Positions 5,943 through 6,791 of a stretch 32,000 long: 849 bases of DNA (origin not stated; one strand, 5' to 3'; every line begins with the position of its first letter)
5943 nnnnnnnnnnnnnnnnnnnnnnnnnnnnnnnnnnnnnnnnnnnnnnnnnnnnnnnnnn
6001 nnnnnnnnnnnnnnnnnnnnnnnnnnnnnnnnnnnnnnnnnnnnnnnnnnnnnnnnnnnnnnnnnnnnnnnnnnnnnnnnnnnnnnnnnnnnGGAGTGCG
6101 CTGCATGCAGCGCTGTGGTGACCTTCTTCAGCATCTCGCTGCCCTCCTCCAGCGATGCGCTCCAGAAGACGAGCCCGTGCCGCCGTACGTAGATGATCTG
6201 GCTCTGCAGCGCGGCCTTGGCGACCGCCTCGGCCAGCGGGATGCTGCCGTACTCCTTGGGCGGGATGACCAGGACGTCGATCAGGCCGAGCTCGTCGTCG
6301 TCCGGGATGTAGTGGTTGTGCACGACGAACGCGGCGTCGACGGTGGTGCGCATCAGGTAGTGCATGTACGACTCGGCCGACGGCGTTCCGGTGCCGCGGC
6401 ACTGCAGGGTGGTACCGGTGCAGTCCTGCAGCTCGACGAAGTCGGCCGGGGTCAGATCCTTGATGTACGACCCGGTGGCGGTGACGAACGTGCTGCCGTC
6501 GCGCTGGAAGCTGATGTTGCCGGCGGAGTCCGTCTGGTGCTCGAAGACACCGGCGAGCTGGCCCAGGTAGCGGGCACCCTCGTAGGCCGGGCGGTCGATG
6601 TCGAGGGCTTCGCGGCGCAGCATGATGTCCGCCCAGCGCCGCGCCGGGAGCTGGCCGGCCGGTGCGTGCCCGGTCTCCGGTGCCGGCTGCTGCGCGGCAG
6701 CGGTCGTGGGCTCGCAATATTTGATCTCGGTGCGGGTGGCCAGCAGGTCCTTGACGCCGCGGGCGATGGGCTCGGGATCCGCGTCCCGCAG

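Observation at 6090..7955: Two-domain fluorothreonine transaldolase; its class II aldolase-like domain is the only aldolase fold in the window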

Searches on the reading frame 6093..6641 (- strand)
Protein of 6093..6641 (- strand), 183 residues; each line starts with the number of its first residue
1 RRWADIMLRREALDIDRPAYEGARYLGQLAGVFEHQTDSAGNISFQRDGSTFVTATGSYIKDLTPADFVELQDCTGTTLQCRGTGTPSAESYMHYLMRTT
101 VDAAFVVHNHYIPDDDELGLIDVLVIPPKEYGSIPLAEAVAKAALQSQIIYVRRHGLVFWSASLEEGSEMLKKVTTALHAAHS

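Call 22: search_solved_structures(query=window:6093-6641:-, max_evalue=10, show_alignments=5)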
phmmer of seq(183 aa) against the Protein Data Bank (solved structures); distinct sequences matched with E-value up to 10: 51.
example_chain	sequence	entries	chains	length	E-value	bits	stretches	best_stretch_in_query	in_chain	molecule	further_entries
7x78_A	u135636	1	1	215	2.2e-05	27.6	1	38-112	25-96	L-fuculose phosphate aldolase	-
2irp_A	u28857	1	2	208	0.0018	21.4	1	39-113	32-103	Putative aldolase class 2 protein aq_1979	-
1dzx_P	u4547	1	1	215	0.015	18.5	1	38-112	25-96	L-fuculose phosphate aldolase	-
1dzy_P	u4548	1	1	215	0.015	18.5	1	38-112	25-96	L-FUCULOSE-1-PHOSPHATE ALDOLASE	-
1fua_A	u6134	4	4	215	0.015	18.5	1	38-112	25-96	L-FUCULOSE-1-PHOSPHATE ALDOLASE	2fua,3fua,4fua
1dzu_P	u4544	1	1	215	0.015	18.4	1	38-112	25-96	L-fuculose phosphate aldolase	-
1dzz_P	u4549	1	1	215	0.016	18.3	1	38-112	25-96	L-fuculose phosphate aldolase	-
1dzv_P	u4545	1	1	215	0.016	18.3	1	38-112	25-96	L-fuculose phosphate aldolase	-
6vop_A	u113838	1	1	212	0.016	18.3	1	35-110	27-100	Aldolase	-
1e47_P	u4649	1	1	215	0.034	17.2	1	39-112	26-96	L-FUCULOSE 1-PHOSPHATE ALDOLASE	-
1e48_P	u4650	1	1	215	0.037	17.1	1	38-112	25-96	L-FUCULOSE 1-PHOSPHATE ALDOLASE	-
1e46_P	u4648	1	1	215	0.043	16.9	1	39-112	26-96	L-FUCULOSE 1-PHOSPHATE ALDOLASE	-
1e4c_P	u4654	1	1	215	0.046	16.8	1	39-112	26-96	L-FUCULOSE 1-PHOSPHATE ALDOLASE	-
1e4a_P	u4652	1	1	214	0.051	16.7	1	39-112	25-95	L-FUCULOSE 1-PHOSPHATE ALDOLASE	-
2opi_A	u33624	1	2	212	0.056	16.6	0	38-108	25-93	L-fuculose-1-phosphate aldolase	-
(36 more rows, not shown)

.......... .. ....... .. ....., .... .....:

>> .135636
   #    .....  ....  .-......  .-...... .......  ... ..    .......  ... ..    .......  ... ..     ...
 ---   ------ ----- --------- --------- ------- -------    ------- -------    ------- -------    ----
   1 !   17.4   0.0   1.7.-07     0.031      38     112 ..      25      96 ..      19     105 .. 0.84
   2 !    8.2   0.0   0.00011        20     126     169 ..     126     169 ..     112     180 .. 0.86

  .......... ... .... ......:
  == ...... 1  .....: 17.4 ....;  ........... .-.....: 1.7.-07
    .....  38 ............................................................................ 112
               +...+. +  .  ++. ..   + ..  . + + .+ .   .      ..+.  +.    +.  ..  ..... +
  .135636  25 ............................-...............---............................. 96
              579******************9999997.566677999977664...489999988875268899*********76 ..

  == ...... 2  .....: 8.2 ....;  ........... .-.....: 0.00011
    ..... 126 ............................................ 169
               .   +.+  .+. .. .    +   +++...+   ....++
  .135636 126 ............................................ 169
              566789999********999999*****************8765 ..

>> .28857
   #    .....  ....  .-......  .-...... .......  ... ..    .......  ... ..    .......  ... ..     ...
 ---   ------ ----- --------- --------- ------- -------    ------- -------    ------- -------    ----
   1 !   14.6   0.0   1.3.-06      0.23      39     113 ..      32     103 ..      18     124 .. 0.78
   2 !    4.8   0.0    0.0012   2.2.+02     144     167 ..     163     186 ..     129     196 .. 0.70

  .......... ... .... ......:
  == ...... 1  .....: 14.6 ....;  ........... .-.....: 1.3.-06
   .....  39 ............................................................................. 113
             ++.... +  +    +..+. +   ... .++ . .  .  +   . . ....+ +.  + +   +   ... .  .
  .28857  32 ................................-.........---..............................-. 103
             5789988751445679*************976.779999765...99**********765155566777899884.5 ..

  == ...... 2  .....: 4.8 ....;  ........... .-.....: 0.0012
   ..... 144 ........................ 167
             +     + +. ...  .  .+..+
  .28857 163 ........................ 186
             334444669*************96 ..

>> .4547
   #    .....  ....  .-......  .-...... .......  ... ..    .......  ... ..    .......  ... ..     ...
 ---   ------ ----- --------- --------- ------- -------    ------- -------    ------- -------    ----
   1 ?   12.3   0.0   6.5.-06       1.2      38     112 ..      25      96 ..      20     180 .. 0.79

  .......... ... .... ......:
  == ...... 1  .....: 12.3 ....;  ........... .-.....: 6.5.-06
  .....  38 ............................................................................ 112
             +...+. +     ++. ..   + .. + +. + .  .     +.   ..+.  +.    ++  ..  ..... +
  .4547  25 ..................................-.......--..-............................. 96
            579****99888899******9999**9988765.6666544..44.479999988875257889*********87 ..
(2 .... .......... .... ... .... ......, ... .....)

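Call 64: search_protein_representatives(protein=window:6093-6635:-)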
Query: 181 residues. Proteins with E-value up to 0.001 (for the whole library): 146; up to 1e-10: 12; up to 1e-30: 4. The best 146 are listed.
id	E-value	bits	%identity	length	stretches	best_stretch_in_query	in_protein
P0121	3.0e-35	137.9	43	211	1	11-171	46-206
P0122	4.8e-35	137.3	47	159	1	22-177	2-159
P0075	6.3e-33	130.4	45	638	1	1-162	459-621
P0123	6.0e-31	123.9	44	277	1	1-162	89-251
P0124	8.6e-27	110.4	38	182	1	20-164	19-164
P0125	1.2e-23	100.1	39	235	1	1-160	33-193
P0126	2.5e-19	86.1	59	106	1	91-173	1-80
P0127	2.7e-19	86.0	65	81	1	100-175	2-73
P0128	6.1e-17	78.3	49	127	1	78-159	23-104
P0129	7.8e-16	74.7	49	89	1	91-173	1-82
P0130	3.4e-13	66.1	32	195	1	29-171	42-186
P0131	1.1e-11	61.2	35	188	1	36-158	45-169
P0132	1.2e-10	57.8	33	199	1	35-167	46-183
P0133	6.5e-10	55.4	29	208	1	34-176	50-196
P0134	9.8e-10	54.9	30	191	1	37-164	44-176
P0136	2.2e-08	50.5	28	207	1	8-170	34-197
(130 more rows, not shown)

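Call 66: search_protein_families(library=ncbifam, proteins=[P0121, P0124, P0125, P0123, P0130, P0131, P0132, P0133, P0134, P0136], max_evalue=0.00001)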
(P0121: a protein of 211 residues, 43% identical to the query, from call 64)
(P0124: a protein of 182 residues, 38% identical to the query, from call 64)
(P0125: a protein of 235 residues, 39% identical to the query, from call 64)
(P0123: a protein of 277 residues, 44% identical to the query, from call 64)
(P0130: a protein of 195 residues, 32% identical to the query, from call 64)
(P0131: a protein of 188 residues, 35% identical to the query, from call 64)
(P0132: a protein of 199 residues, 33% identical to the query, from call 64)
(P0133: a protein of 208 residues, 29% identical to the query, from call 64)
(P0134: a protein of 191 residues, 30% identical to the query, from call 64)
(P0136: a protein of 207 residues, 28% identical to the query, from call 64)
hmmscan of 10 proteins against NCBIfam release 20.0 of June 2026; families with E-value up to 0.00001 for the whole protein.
P0121 (211 aa): 5 families
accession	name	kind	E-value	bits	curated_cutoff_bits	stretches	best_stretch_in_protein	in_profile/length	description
TIGR04506.1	F_threo_transal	equivalog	2.2e-51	175.3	650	1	20-208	420-606/609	fluorothreonine transaldolase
NF006413.0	PRK08660.1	equivalog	4.7e-09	36.3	203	1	73-200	23-160/184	aldolase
NF040649.1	FucA_Meth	equivalog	3.6e-07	30.3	250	0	73-196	23-155/179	L-fuculose phosphate aldolase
NF006208.0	PRK08333.1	equivalog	1.2e-06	28.3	267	0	156-199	122-165/189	aldolase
NF005984.0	PRK08087.1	subfamily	2.1e-06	27.7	264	0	72-145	26-96/215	L-fuculose-phosphate aldolase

P0124 (182 aa): 14 families
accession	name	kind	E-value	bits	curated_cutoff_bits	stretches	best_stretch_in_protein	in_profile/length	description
TIGR04506.1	F_threo_transal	equivalog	7.9e-40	137.2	650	1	9-170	444-603/609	fluorothreonine transaldolase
NF006413.0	PRK08660.1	equivalog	3.2e-15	56.4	203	1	36-166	22-161/184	aldolase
NF053831.1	RU1PAldHalo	equivalog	7.9e-15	54.9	300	1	35-109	22-92/208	ribulose-1-phosphate aldolase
TIGR03328.1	salvage_mtnB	equivalog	1.2e-12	47.8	137.05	1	35-109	16-89/194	methylthioribulose 1-phosphate dehydratase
NF005984.0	PRK08087.1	subfamily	4.6e-12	46.1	264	1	34-110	24-96/215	L-fuculose-phosphate aldolase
TIGR01086.1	fucA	equivalog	2.1e-11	44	400.25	1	34-109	23-94/214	L-fuculose-phosphate aldolase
NF005244.0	PRK06754.1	equivalog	2.7e-10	39.8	281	1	19-112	7-103/214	methylthioribulose 1-phosphate dehydratase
NF006672.0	PRK09220.1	equivalog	3.4e-10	39.7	226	1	36-109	31-102/209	methylthioribulose 1-phosphate dehydratase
NF006208.0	PRK08333.1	equivalog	9.7e-09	35.1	267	0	121-164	122-165/189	aldolase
NF040649.1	FucA_Meth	equivalog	1.5e-08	34.8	250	1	36-165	22-159/179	L-fuculose phosphate aldolase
NF043034.1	OxoTetrPhDc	equivalog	1.7e-08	34.5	250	0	34-108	23-94/205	3-oxo-tetronate 4-phosphate decarboxylase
NF005302.0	PRK06833.1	equivalog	8.2e-08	32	264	0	35-110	25-99/214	L-fuculose-phosphate aldolase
NF005123.0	PRK06557.1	subfamily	7.2e-07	29.1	251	0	36-109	32-104/223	L-ribulose-5-phosphate 4-epimerase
NF002963.0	PRK03634.1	equivalog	2.3e-06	26.9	170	0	121-169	180-228/274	rhamnulose-1-phosphate aldolase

P0125 (235 aa): 4 families
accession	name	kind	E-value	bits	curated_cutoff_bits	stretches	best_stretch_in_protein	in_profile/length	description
TIGR04506.1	F_threo_transal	equivalog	1.3e-41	143.1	650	1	7-202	409-602/609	fluorothreonine transaldolase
NF006413.0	PRK08660.1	equivalog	4.6e-08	33.1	203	0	72-144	23-91/184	aldolase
NF005244.0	PRK06754.1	equivalog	6.6e-07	28.7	281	1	73-146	29-103/214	methylthioribulose 1-phosphate dehydratase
TIGR03328.1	salvage_mtnB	equivalog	1.8e-06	27.6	137.05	0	71-144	17-90/194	methylthioribulose 1-phosphate dehydratase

P0123 (277 aa): 10 families
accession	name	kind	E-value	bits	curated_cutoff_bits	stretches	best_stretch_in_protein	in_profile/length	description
TIGR04506.1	F_threo_transal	equivalog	1.2e-49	169.6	650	1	70-260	418-604/609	fluorothreonine transaldolase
NF006413.0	PRK08660.1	equivalog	9.5e-13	48.4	203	1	127-198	22-89/184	aldolase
NF053831.1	RU1PAldHalo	equivalog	1.1e-09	38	300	1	127-199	23-92/208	ribulose-1-phosphate aldolase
NF006208.0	PRK08333.1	equivalog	2.2e-08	34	267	0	128-199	26-94/189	aldolase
TIGR03328.1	salvage_mtnB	equivalog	3.3e-08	33.2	137.05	1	127-200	17-90/194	methylthioribulose 1-phosphate dehydratase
NF040649.1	FucA_Meth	equivalog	3.9e-07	30.2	250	1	126-200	21-91/179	L-fuculose phosphate aldolase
NF005244.0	PRK06754.1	equivalog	7.1e-07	28.6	281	0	128-200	28-101/214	methylthioribulose 1-phosphate dehydratase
NF006672.0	PRK09220.1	equivalog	1e-06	28.3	226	0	127-200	31-103/209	methylthioribulose 1-phosphate dehydratase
NF043034.1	OxoTetrPhDc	equivalog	1.3e-06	28.4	250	0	126-199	24-95/205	3-oxo-tetronate 4-phosphate decarboxylase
NF005984.0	PRK08087.1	subfamily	6.9e-06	26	264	0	126-200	25-96/215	L-fuculose-phosphate aldolase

P0130 (195 aa): 21 families
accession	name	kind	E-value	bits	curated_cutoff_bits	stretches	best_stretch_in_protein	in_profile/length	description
TIGR04506.1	F_threo_transal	equivalog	6.4e-21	74.7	650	1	39-186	459-604/609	fluorothreonine transaldolase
NF006208.0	PRK08333.1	equivalog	7.5e-19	68.1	267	1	47-183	22-169/189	aldolase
NF005984.0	PRK08087.1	subfamily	5.6e-18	65.5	264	1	27-186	6-173/215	L-fuculose-phosphate aldolase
NF040649.1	FucA_Meth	equivalog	5.2e-16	59.1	250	1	50-184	22-163/179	L-fuculose phosphate aldolase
NF006672.0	PRK09220.1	equivalog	6.4e-16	58.3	226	1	23-125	7-104/209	methylthioribulose 1-phosphate dehydratase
TIGR01086.1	fucA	equivalog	3.8e-15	56.2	400.25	1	28-186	6-172/214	L-fuculose-phosphate aldolase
NF006413.0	PRK08660.1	equivalog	4.7e-14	52.6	203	1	48-124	20-91/184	aldolase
NF005302.0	PRK06833.1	equivalog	5.4e-13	48.9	264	1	46-185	22-174/214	L-fuculose-phosphate aldolase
NF043034.1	OxoTetrPhDc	equivalog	1.2e-12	48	250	1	48-124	23-96/205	3-oxo-tetronate 4-phosphate decarboxylase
NF005123.0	PRK06557.1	subfamily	1.3e-12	47.8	251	1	49-123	31-104/223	L-ribulose-5-phosphate 4-epimerase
NF053831.1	RU1PAldHalo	equivalog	1.2e-11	44.4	300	1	47-183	20-168/208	ribulose-1-phosphate aldolase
TIGR03328.1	salvage_mtnB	equivalog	3.6e-11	42.9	137.05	1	36-125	6-91/194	methylthioribulose 1-phosphate dehydratase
NF009625.0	PRK13145.1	equivalog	3.2e-08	33.4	369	1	33-151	14-123/235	L-ribulose-5-phosphate 4-epimerase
NF006047.0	PRK08193.1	subfamily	4.2e-08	33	257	1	51-125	26-99/231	L-ribulose-5-phosphate 4-epimerase AraD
NF053537.1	DhpthDcsPhtC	equivalog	1.9e-07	30.7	200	0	54-129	24-105/232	3,4-dihydroxyphthalate decarboxylase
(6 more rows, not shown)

P0131 (188 aa): 19 families
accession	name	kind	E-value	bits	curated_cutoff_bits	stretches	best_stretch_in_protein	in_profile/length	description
TIGR04506.1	F_threo_transal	equivalog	8.4e-20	71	650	1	8-173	433-595/609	fluorothreonine transaldolase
NF040649.1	FucA_Meth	equivalog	5.6e-18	65.5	250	1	46-173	22-156/179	L-fuculose phosphate aldolase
NF006208.0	PRK08333.1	equivalog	7.6e-18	64.8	267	2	46-130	25-105/189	aldolase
NF053831.1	RU1PAldHalo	equivalog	1.4e-16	60.6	300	1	35-119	14-92/208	ribulose-1-phosphate aldolase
NF006413.0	PRK08660.1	equivalog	3.7e-15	56.2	203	1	29-174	5-158/184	aldolase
NF005302.0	PRK06833.1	equivalog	5.2e-14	52.2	264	1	25-180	5-173/214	L-fuculose-phosphate aldolase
NF043034.1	OxoTetrPhDc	equivalog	1.2e-12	48.1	250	1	30-120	9-96/205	3-oxo-tetronate 4-phosphate decarboxylase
NF005984.0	PRK08087.1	subfamily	2e-12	47.3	264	1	39-182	19-173/215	L-fuculose-phosphate aldolase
NF005123.0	PRK06557.1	subfamily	2e-11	44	251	1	39-119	25-104/223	L-ribulose-5-phosphate 4-epimerase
TIGR01086.1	fucA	equivalog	7.5e-11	42.2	400.25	1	39-119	18-94/214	L-fuculose-phosphate aldolase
TIGR03328.1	salvage_mtnB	equivalog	5.8e-10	39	137.05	1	46-155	17-122/194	methylthioribulose 1-phosphate dehydratase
NF006672.0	PRK09220.1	equivalog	3.6e-09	36.3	226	1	46-119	31-102/209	methylthioribulose 1-phosphate dehydratase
NF006047.0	PRK08193.1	subfamily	1.2e-08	34.9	257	1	46-120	25-98/231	L-ribulose-5-phosphate 4-epimerase AraD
NF009003.0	PRK12348.1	subfamily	1.6e-07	31.2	331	1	45-119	23-96/228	L-ribulose-5-phosphate 4-epimerase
NF009002.0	PRK12347.1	subfamily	2.1e-07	30.4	386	1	46-120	25-99/231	L-ribulose-5-phosphate 4-epimerase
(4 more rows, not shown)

P0132 (199 aa): 17 families
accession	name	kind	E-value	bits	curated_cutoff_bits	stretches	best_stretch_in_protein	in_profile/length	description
TIGR04506.1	F_threo_transal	equivalog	2.6e-16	59.5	650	1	46-182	469-599/609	fluorothreonine transaldolase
NF006672.0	PRK09220.1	equivalog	3e-16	59.4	226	1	24-124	11-102/209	methylthioribulose 1-phosphate dehydratase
TIGR03328.1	salvage_mtnB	equivalog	5.5e-16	58.6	137.05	1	45-123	14-88/194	methylthioribulose 1-phosphate dehydratase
NF043034.1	OxoTetrPhDc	equivalog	1.6e-15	57.4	250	1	27-124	8-95/205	3-oxo-tetronate 4-phosphate decarboxylase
NF053831.1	RU1PAldHalo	equivalog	1.9e-15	56.9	300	1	46-190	21-174/208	ribulose-1-phosphate aldolase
NF006208.0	PRK08333.1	equivalog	1.5e-14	54.1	267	1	26-193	7-178/189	aldolase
NF040649.1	FucA_Meth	equivalog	1.7e-14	54.2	250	1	27-186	5-164/179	L-fuculose phosphate aldolase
NF005123.0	PRK06557.1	subfamily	5.9e-13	49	251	1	49-124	33-104/223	L-ribulose-5-phosphate 4-epimerase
NF005302.0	PRK06833.1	equivalog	1.6e-12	47.4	264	1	44-178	22-166/214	L-fuculose-phosphate aldolase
NF006413.0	PRK08660.1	equivalog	7.1e-11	42.3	203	1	26-186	4-165/184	aldolase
NF005984.0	PRK08087.1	subfamily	1.9e-10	40.9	264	1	25-124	7-95/215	L-fuculose-phosphate aldolase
NF053537.1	DhpthDcsPhtC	equivalog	4e-10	39.5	200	0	31-135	7-111/232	3,4-dihydroxyphthalate decarboxylase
NF004527.0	PRK05874.1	equivalog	1.8e-08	34.2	308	1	46-124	25-100/218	L-fuculose-phosphate aldolase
TIGR01086.1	fucA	equivalog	3.9e-08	33.3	400.25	1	45-124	22-94/214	L-fuculose-phosphate aldolase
NF005484.0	PRK07090.1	equivalog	1.1e-07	31.5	261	0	25-128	32-127/260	aldolase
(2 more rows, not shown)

P0133 (208 aa): 14 families
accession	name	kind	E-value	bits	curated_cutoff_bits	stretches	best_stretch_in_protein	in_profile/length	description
TIGR04506.1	F_threo_transal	equivalog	5.5e-15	55.1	650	1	49-194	467-607/609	fluorothreonine transaldolase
NF040649.1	FucA_Meth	equivalog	2.5e-14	53.6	250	1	52-185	21-159/179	L-fuculose phosphate aldolase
NF005302.0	PRK06833.1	equivalog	8e-14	51.6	264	1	51-193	24-177/214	L-fuculose-phosphate aldolase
NF005984.0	PRK08087.1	subfamily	1.8e-12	47.5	264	1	52-127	25-94/215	L-fuculose-phosphate aldolase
NF006413.0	PRK08660.1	equivalog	4.4e-12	46.2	203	1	51-127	20-89/184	aldolase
TIGR03328.1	salvage_mtnB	equivalog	1.4e-11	44.3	137.05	1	52-129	16-90/194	methylthioribulose 1-phosphate dehydratase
NF053831.1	RU1PAldHalo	equivalog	2.7e-11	43.3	300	1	53-127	23-91/208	ribulose-1-phosphate aldolase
TIGR01086.1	fucA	equivalog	6.2e-10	39.2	400.25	1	51-127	23-93/214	L-fuculose-phosphate aldolase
NF043034.1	OxoTetrPhDc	equivalog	7.8e-10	38.9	250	1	52-128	24-95/205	3-oxo-tetronate 4-phosphate decarboxylase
NF006208.0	PRK08333.1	equivalog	1.2e-09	38.1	267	1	53-127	25-93/189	aldolase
NF006672.0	PRK09220.1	equivalog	1e-07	31.5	226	1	53-128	31-102/209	methylthioribulose 1-phosphate dehydratase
NF005123.0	PRK06557.1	subfamily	1.1e-07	31.7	251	0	53-127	32-103/223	L-ribulose-5-phosphate 4-epimerase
NF005244.0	PRK06754.1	equivalog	8.2e-06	25.2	281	0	53-132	27-106/214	methylthioribulose 1-phosphate dehydratase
NF004527.0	PRK05874.1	equivalog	9.7e-06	25.3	308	0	52-127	26-99/218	L-fuculose-phosphate aldolase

P0134 (191 aa): 23 families
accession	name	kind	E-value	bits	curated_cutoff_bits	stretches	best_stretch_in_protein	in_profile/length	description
NF005984.0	PRK08087.1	subfamily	1e-20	74.5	264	1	36-178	18-168/215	L-fuculose-phosphate aldolase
NF006208.0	PRK08333.1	equivalog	9.7e-20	71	267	1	37-177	18-166/189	aldolase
NF005302.0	PRK06833.1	equivalog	1.2e-19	70.6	264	1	38-179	20-171/214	L-fuculose-phosphate aldolase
TIGR04506.1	F_threo_transal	equivalog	1.5e-19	70.2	650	1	44-185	471-606/609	fluorothreonine transaldolase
TIGR01086.1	fucA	equivalog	4.1e-19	69.2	400.25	1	38-178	19-167/214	L-fuculose-phosphate aldolase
NF040649.1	FucA_Meth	equivalog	2.2e-18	66.8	250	1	42-176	20-158/179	L-fuculose phosphate aldolase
NF053831.1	RU1PAldHalo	equivalog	4.1e-18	65.6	300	1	30-187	9-175/208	ribulose-1-phosphate aldolase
NF006413.0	PRK08660.1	equivalog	6.5e-17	62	203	1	38-178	16-161/184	aldolase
NF043034.1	OxoTetrPhDc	equivalog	2.5e-16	60.1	250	1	21-178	3-172/205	3-oxo-tetronate 4-phosphate decarboxylase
TIGR03328.1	salvage_mtnB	equivalog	2.2e-14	53.4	137.05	1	41-120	14-90/194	methylthioribulose 1-phosphate dehydratase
NF006672.0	PRK09220.1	equivalog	1.5e-13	50.7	226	1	41-132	28-112/209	methylthioribulose 1-phosphate dehydratase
NF005123.0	PRK06557.1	subfamily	4.4e-13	49.4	251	1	21-118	10-103/223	L-ribulose-5-phosphate 4-epimerase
NF053537.1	DhpthDcsPhtC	equivalog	4.1e-12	46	200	0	39-123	15-103/232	3,4-dihydroxyphthalate decarboxylase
NF002963.0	PRK03634.1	equivalog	2.9e-10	39.7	170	1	136-188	183-235/274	rhamnulose-1-phosphate aldolase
NF006047.0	PRK08193.1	subfamily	5.5e-09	35.9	257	1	23-119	5-97/231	L-ribulose-5-phosphate 4-epimerase AraD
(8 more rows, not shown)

P0136 (207 aa): 25 families
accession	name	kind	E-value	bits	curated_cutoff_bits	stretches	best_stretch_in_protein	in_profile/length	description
NF040649.1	FucA_Meth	equivalog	5.3e-20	72.1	250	1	59-138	18-90/179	L-fuculose phosphate aldolase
NF053831.1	RU1PAldHalo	equivalog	2.1e-18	66.5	300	1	60-139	20-93/208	ribulose-1-phosphate aldolase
NF005984.0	PRK08087.1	subfamily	7.1e-18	65.1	264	1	42-138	9-95/215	L-fuculose-phosphate aldolase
NF043034.1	OxoTetrPhDc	equivalog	3.4e-17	62.9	250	1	59-142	21-99/205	3-oxo-tetronate 4-phosphate decarboxylase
TIGR01086.1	fucA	equivalog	9.1e-16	58.2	400.25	1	41-138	7-94/214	L-fuculose-phosphate aldolase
NF006208.0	PRK08333.1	equivalog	1.2e-15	57.7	267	1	41-191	7-166/189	aldolase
NF005302.0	PRK06833.1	equivalog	1.9e-15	56.9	264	1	43-193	10-171/214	L-fuculose-phosphate aldolase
NF005123.0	PRK06557.1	subfamily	5e-15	55.8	251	1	63-139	32-105/223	L-ribulose-5-phosphate 4-epimerase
NF006413.0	PRK08660.1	equivalog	2.1e-14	53.8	203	1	43-138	6-90/184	aldolase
TIGR04506.1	F_threo_transal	equivalog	2.6e-14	52.9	650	1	36-198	444-605/609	fluorothreonine transaldolase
TIGR03328.1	salvage_mtnB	equivalog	1e-13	51.2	137.05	1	61-140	15-91/194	methylthioribulose 1-phosphate dehydratase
NF004527.0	PRK05874.1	equivalog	9.3e-13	48.2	308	1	40-138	8-100/218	L-fuculose-phosphate aldolase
NF006672.0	PRK09220.1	equivalog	1.1e-12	47.7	226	1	41-139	13-103/209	methylthioribulose 1-phosphate dehydratase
NF006047.0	PRK08193.1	subfamily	7.8e-10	38.7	257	1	59-139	24-98/231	L-ribulose-5-phosphate 4-epimerase AraD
NF005689.0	PRK07490.1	equivalog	1.6e-08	34.1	260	0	74-138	48-109/248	hypothetical protein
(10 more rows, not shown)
